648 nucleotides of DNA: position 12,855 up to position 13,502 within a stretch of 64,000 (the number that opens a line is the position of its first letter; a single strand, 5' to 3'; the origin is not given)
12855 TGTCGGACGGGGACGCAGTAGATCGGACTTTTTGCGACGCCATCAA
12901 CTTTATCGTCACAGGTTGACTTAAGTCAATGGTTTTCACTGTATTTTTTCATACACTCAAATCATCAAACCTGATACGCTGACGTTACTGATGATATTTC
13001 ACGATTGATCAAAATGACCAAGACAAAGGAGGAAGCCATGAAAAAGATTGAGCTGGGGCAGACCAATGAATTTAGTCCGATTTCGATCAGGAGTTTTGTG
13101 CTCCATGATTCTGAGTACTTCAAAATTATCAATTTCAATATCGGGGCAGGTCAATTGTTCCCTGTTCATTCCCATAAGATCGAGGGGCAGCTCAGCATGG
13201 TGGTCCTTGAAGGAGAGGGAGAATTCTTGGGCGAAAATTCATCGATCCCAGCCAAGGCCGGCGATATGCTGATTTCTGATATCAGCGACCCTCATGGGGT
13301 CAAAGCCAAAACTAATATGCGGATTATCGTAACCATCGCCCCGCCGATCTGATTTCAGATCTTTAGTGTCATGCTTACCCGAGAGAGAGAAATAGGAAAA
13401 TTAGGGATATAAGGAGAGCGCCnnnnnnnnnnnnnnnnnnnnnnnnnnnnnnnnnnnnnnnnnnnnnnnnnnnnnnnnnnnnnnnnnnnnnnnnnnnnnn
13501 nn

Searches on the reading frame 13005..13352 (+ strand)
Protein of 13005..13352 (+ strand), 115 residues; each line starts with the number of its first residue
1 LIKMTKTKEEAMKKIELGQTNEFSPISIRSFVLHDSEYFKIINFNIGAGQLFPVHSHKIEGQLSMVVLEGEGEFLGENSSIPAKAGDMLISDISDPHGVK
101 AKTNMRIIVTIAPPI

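Call 56: find_encoding_contigs(protein=window:13005-13352:+, flank=2500, max_places=8)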
Protein window:13005-13352:+ (115 aa): no gene with exactly this product is on record in the collection.

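Call 62: search_protein_families(library=pfam, proteins=[window:13005-13352:+], max_evalue=0.001)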
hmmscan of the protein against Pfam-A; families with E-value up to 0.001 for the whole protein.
window:13005-13352:+ (115 aa): 1 family
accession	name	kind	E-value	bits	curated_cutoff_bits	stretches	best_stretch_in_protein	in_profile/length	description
PF07883.17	Cupin_2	-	1.7e-06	28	27.2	1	46-109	5-68/70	Cupin domain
